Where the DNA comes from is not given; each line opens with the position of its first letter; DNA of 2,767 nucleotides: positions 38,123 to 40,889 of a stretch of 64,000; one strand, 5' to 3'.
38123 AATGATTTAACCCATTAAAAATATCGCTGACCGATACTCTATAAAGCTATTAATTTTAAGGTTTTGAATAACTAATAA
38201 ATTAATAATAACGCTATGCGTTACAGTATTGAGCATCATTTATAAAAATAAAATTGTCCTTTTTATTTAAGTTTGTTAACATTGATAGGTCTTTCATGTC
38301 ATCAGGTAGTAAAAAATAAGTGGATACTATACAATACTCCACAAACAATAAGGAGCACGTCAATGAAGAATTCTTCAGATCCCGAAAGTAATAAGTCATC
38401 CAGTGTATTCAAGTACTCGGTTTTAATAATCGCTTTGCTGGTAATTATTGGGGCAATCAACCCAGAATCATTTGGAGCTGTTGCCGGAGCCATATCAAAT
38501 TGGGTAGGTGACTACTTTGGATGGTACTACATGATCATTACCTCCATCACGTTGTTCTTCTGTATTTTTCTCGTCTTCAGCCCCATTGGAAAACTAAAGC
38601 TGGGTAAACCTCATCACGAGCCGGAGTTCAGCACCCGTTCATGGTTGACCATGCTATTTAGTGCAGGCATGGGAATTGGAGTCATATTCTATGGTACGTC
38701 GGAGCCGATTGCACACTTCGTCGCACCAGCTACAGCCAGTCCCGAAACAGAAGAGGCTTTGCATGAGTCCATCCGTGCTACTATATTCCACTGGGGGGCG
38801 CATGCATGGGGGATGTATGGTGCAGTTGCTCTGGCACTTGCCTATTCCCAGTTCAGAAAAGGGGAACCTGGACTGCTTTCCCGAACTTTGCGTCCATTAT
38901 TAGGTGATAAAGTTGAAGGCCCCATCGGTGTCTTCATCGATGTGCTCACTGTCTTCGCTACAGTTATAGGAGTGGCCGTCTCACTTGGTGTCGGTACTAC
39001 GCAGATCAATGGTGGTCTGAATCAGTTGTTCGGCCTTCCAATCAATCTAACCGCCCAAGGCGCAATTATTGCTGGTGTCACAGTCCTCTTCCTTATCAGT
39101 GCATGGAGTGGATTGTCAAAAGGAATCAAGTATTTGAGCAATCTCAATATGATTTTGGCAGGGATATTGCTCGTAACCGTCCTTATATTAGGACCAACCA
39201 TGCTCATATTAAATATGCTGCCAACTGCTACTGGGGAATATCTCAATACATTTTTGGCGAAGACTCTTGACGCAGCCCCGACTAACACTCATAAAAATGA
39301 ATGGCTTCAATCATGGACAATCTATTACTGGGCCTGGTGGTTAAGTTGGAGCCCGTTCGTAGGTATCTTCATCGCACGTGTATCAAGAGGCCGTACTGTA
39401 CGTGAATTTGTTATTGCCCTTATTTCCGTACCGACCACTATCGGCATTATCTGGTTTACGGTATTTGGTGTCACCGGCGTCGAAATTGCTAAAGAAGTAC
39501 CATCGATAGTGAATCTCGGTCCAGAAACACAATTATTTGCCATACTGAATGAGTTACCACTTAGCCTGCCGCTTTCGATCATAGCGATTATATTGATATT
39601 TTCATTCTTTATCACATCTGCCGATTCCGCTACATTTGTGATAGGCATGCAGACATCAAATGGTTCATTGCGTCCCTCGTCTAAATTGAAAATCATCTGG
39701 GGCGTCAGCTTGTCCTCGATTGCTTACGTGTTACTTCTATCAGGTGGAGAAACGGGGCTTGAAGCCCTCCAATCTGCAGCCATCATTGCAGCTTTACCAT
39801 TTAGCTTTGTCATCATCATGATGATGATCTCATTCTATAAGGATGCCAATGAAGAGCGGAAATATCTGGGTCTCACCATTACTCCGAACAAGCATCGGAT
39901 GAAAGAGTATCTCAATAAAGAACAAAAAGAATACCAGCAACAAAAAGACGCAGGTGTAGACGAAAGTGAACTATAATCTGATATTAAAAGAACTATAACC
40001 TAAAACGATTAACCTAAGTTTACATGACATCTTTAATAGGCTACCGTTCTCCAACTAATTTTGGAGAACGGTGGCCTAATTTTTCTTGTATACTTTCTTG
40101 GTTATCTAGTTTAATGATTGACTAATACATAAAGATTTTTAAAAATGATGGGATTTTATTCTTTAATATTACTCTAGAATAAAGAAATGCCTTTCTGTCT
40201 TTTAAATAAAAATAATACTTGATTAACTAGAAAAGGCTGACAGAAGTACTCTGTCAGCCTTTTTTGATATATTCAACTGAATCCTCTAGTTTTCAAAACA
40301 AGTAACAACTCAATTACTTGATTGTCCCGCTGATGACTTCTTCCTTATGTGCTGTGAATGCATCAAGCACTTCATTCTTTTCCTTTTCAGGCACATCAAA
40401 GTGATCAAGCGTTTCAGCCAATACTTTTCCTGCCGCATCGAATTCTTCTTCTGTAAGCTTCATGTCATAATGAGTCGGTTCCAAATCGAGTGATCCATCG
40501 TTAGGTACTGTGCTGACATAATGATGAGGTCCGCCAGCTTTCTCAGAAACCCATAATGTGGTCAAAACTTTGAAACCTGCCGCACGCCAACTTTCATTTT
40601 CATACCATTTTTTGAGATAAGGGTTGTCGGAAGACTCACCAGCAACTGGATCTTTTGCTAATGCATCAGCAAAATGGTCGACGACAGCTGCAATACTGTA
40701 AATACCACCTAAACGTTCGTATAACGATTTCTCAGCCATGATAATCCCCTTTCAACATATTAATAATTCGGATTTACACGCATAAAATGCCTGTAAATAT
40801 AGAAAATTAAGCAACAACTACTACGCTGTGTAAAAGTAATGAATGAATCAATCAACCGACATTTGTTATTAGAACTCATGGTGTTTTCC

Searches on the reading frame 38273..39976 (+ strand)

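Call 12: search_protein_families(library=pfam, proteins=[window:38273-39976:+], max_evalue=0.001)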
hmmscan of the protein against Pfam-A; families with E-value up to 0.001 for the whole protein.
window:38273-39976:+ (567 aa): 1 family
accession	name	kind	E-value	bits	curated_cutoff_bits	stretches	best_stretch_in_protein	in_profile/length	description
PF02028.23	BCCT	-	6.6e-184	612.3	27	1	45-528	1-485/485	BCCT, betaine/carnitine/choline family transporter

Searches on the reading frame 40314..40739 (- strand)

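Call 12: search_protein_families(library=pfam, proteins=[window:40314-40739:-], max_evalue=0.001)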
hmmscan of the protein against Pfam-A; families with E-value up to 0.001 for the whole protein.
window:40314-40739:- (141 aa): 1 family
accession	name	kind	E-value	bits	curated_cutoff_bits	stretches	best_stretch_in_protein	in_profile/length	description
PF01152.27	Bac_globin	-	4.6e-08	33.7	21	1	5-134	1-118/121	Bacterial-like globin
